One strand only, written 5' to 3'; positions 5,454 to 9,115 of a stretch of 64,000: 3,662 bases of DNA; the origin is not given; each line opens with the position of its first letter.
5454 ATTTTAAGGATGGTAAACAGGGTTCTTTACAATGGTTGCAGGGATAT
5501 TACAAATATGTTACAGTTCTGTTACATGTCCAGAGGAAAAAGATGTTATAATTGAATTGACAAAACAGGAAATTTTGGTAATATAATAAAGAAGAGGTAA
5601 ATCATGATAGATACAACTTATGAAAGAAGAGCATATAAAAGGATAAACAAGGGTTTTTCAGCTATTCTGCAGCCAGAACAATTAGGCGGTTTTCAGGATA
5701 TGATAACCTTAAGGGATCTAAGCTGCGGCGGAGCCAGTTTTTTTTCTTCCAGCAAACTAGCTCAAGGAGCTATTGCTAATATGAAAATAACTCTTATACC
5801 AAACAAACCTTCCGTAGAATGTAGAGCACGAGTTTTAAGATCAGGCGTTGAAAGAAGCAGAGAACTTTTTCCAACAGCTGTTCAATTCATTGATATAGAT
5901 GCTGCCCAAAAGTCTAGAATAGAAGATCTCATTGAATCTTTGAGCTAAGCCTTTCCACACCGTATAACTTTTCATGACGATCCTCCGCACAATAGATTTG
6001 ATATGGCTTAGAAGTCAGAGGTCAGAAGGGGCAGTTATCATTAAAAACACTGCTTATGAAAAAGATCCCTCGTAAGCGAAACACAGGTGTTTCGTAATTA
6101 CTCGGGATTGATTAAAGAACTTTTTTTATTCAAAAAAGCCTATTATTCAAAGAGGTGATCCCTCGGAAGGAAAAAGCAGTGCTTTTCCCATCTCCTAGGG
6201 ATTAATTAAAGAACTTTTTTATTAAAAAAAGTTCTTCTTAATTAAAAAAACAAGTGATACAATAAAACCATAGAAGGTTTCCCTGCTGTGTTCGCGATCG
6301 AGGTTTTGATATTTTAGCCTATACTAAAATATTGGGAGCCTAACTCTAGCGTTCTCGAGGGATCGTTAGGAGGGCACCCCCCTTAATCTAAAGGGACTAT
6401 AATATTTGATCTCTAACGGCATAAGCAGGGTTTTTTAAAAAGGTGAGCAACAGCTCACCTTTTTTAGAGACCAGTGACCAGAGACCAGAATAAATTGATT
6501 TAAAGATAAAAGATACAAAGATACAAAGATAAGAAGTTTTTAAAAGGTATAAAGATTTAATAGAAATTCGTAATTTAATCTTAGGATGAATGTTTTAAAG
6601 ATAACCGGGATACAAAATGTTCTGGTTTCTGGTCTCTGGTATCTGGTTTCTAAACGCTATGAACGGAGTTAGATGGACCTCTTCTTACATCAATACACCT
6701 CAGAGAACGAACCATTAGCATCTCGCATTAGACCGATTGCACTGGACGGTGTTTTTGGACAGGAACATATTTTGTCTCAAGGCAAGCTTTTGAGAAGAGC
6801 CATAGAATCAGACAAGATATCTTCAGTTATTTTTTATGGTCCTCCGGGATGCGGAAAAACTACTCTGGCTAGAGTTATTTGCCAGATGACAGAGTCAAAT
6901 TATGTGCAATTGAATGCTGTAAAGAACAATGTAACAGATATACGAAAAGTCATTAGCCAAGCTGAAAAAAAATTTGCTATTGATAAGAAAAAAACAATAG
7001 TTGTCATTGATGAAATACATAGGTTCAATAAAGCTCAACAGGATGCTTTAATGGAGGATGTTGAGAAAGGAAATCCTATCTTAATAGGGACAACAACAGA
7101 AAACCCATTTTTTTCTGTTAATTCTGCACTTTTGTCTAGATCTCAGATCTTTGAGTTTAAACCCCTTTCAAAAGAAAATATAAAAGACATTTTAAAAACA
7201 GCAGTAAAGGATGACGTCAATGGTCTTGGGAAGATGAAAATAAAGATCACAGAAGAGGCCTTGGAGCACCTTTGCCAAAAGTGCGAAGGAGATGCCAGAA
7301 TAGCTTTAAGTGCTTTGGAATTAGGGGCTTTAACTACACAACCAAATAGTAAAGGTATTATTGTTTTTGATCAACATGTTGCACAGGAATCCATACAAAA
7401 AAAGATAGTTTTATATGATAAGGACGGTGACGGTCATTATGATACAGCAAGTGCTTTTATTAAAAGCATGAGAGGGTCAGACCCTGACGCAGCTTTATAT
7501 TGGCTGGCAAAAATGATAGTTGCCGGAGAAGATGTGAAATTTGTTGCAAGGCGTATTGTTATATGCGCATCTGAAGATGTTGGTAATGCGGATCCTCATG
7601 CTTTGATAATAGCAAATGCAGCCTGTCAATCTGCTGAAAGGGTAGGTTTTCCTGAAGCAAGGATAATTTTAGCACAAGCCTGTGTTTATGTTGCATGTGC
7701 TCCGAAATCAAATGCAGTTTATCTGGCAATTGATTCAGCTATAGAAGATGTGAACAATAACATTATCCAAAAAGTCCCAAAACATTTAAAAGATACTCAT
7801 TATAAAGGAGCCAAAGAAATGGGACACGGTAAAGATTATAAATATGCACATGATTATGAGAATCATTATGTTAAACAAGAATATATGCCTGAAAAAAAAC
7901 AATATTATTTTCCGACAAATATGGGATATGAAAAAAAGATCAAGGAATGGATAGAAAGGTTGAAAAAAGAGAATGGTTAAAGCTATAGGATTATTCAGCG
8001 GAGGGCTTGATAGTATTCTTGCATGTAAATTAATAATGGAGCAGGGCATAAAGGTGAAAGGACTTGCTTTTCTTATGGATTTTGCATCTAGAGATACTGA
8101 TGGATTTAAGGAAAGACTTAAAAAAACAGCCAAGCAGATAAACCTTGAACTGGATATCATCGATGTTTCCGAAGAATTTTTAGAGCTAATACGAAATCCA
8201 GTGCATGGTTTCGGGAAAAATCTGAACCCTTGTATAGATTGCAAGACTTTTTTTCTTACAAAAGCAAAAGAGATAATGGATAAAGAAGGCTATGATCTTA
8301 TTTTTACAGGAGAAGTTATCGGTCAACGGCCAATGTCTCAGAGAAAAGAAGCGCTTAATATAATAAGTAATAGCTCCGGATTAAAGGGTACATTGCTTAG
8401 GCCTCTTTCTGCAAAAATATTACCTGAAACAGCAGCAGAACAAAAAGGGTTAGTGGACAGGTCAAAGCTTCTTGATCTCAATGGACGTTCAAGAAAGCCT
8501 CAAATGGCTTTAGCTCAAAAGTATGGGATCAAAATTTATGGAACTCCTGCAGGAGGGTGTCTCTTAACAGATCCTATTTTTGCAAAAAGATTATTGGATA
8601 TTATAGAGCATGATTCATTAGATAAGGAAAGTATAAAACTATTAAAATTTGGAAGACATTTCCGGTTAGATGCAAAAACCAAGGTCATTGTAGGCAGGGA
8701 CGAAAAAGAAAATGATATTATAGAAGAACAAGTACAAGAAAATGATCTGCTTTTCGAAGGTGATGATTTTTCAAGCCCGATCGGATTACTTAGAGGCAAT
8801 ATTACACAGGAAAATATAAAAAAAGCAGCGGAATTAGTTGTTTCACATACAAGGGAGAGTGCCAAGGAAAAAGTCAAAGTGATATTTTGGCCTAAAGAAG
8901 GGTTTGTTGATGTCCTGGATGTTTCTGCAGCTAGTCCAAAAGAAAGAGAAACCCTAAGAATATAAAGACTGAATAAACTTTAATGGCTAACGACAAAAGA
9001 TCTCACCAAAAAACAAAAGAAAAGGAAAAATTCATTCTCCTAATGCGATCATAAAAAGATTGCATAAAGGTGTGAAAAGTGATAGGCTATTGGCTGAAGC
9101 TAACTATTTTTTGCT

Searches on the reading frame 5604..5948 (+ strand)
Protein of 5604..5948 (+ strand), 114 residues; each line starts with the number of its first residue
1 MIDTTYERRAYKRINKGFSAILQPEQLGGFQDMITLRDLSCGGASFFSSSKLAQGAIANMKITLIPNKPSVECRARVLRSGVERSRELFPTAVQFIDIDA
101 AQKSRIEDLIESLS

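Call 35: search_protein_families(library=pfam, max_evalue=0.001, proteins=[window:5604-5948:+])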
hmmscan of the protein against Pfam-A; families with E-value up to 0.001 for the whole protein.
window:5604-5948:+ (114 aa): 1 family
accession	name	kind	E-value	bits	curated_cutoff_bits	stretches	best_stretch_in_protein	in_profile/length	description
PF07238.19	PilZ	-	1.7e-11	44.8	22.5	1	7-111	1-101/102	PilZ domain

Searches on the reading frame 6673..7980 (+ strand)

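Call 35: search_protein_families(library=pfam, max_evalue=0.001, proteins=[window:6673-7980:+])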
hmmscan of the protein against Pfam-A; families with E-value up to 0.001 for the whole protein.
window:6673-7980:+ (435 aa): 22 families
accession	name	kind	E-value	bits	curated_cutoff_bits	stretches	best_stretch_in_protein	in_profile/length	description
PF12002.13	MgsA_C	-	3.1e-73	245.6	27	1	268-430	1-166/167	MgsA AAA+ ATPase C terminal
PF16193.11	AAA_assoc_2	-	3.7e-26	91.6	34.3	1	187-267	2-81/81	AAA C-terminal domain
PF00004.35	AAA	-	5.1e-18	66.2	21.2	1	52-163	1-129/131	ATPase family associated with various cellular activities (AAA)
PF05496.18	RuvB_N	-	1.7e-11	44.6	27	1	19-131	1-109/159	Holliday junction DNA helicase RuvB P-loop domain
PF13173.12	AAA_14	-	1.1e-08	35.6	27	1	52-167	5-125/129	AAA domain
PF07728.20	AAA_5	-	1.2e-08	35.5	22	1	52-128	2-88/139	AAA domain (dynein-related subfamily)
PF20720.3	nSTAND3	-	4.5e-07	30.1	27.2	1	50-101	18-68/155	Novel STAND NTPase 3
PF01637.24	ATPase_2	-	6.3e-07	29.9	33.2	0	40-73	11-44/225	ATPase domain predominantly from Archaea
PF13191.12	AAA_16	-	9.9e-06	26.6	32.6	0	39-78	15-55/167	AAA ATPase domain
PF00931.28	NB-ARC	-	1e-05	25.4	23.5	0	38-72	7-41/248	NB-ARC domain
PF13177.12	DNA_pol3_delta2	-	1.2e-05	25.8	27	0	38-125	7-96/161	DNA polymerase III, delta subunit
PF13238.12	AAA_18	-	2.1e-05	25.4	29.4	1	52-144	1-83/128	AAA domain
PF01443.25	Viral_helicase1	-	4.9e-05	23.7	21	1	56-141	5-94/228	Viral superfamily 1 RNA helicase core domain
PF14532.12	Sigma54_activ_2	-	8e-05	23.3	25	1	51-133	23-96/138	Sigma-54 interaction domain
PF00005.33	ABC_tran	-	8.2e-05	23.7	25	1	52-111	14-78/137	ABC transporter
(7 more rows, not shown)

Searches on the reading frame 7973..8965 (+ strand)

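Call 35: search_protein_families(library=pfam, max_evalue=0.001, proteins=[window:7973-8965:+])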
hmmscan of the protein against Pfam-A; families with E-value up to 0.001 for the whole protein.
window:7973-8965:+ (330 aa): 5 families
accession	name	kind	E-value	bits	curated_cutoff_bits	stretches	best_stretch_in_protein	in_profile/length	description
PF18297.6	NFACT-R_2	-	1.8e-19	70.3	26.9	1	227-325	1-100/104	NFACT protein RNA binding domain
PF02568.20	ThiI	-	5.2e-10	39.7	20.5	1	3-145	5-144/197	Thiamine biosynthesis protein (ThiI)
PF03054.22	tRNA_Me_trans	-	1.3e-06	28.6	20.6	1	6-117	5-129/202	tRNA methyl transferase HUP domain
PF05670.18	NFACT-R_1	-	5.7e-06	27.3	29.8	1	230-307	5-89/112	NFACT protein RNA binding domain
PF06508.19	QueC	-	0.00063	19.8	22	0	3-66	1-61/210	Queuosine biosynthesis protein QueC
